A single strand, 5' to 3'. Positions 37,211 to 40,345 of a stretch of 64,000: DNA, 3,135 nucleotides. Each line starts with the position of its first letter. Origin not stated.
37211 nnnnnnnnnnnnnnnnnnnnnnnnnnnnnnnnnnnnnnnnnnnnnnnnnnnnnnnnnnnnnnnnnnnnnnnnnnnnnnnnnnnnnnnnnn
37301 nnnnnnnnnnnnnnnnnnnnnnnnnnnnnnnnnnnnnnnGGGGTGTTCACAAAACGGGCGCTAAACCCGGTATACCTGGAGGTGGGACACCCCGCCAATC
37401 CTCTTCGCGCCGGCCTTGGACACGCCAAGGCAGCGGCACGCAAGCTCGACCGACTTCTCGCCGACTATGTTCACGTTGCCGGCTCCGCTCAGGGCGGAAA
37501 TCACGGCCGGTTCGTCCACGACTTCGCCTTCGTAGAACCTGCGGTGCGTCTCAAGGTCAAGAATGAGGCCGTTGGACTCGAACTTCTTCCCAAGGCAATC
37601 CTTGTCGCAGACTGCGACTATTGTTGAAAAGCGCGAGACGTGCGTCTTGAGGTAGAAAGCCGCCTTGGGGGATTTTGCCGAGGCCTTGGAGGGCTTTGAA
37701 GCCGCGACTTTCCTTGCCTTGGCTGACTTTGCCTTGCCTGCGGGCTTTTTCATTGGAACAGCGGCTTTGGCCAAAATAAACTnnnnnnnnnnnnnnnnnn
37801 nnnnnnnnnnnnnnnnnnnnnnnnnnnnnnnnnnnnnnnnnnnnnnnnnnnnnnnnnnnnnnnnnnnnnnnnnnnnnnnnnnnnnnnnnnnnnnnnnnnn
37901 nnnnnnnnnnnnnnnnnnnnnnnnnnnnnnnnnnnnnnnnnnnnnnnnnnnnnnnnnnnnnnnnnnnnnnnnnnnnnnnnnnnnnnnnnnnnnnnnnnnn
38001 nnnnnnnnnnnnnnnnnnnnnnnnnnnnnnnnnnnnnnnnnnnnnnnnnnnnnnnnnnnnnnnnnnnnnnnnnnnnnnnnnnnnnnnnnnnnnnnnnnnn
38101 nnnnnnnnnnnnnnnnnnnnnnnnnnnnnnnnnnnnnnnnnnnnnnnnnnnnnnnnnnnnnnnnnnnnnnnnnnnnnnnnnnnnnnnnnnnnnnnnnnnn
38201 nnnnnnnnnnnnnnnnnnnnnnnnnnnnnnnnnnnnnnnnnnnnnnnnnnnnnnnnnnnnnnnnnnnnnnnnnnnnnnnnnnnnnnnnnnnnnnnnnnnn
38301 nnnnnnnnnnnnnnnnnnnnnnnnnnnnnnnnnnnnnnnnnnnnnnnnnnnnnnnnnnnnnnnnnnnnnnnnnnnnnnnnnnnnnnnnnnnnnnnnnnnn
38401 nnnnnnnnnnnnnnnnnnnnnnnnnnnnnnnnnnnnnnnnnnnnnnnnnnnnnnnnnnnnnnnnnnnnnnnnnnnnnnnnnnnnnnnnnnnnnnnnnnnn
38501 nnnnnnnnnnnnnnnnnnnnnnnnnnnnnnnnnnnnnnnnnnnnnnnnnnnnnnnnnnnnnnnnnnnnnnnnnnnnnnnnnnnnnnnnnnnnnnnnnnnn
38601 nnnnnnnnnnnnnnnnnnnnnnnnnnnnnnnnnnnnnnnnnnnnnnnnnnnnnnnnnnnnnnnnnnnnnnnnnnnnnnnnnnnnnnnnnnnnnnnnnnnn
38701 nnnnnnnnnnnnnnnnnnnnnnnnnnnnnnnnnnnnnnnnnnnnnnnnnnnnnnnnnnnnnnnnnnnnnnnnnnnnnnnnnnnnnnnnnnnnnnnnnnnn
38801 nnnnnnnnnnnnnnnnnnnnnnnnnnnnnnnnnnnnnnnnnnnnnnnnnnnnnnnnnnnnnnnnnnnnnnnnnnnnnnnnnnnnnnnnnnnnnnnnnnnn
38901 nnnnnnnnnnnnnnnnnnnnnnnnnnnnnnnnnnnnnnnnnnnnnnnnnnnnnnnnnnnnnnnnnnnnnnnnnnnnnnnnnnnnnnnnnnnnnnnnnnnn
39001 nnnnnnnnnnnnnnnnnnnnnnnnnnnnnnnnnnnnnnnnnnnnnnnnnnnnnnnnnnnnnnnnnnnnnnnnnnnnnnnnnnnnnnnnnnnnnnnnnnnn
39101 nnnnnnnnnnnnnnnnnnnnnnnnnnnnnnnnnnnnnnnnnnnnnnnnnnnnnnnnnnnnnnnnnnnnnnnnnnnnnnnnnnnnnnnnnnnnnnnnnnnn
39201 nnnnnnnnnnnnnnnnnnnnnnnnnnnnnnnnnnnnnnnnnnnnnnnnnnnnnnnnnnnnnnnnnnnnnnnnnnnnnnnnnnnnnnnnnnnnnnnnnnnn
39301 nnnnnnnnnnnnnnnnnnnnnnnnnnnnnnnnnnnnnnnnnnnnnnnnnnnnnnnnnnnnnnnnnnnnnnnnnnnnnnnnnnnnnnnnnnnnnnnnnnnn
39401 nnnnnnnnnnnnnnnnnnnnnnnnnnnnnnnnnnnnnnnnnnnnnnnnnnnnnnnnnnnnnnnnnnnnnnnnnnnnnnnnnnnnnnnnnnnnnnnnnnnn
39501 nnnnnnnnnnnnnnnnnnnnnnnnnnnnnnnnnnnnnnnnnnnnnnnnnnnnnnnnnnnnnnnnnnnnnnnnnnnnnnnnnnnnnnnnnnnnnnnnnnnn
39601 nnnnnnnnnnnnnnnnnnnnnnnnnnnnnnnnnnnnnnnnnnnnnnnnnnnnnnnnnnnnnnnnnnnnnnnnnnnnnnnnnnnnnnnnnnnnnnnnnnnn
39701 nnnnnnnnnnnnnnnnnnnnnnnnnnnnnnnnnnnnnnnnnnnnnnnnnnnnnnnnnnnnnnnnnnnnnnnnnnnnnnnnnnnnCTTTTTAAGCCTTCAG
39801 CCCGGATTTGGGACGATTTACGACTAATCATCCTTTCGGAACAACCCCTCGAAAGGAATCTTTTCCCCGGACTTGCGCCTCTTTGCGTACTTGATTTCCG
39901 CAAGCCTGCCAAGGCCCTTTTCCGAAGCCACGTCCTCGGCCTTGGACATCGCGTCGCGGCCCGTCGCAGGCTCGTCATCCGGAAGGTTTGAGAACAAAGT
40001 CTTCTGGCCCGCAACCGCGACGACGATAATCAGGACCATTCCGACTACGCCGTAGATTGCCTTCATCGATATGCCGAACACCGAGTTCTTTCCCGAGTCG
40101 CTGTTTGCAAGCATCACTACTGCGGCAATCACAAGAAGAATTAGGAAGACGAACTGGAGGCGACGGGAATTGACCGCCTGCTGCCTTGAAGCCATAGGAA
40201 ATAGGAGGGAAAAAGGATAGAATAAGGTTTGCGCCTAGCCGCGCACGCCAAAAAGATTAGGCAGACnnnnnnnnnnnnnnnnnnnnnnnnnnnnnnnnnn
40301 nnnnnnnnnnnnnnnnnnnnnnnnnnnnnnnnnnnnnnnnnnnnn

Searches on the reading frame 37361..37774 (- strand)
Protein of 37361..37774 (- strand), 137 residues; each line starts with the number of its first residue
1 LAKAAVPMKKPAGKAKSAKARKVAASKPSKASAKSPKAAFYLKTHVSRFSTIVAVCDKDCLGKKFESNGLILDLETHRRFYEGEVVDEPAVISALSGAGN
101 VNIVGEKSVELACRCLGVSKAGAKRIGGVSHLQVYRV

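Call 10: search_protein_families(library=pfam, proteins=[window:37361-37774:-], max_evalue=0.01)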
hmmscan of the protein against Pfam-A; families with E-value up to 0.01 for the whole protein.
window:37361-37774:- (137 aa): 1 family
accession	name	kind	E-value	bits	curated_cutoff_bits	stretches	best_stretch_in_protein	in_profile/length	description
PF04242.18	DUF424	-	5.7e-16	59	25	1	51-136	8-91/92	Protein of unknown function (DUF424)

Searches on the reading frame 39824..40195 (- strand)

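Call 10: search_protein_families(library=pfam, proteins=[window:39824-40195:-], max_evalue=0.01)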
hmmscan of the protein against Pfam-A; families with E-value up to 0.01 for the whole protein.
window:39824-40195:- (123 aa): 1 family
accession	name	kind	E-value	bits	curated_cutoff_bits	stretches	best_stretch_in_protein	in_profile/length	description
PF04290.18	DctQ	-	0.0064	16.8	28.3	1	15-62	74-124/132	Tripartite ATP-independent periplasmic transporters, DctQ component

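Call 36: search_protein_families(library=phrogs, proteins=[window:39827-40195:-], max_evalue=0.01)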
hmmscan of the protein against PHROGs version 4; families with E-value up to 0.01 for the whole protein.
window:39827-40195:- (123 aa): 0 families

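Call 37: search_protein_families(library=ncbifam, proteins=[window:39827-40195:-], max_evalue=0.01)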
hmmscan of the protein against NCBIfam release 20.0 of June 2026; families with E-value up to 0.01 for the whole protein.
window:39827-40195:- (123 aa): 0 families
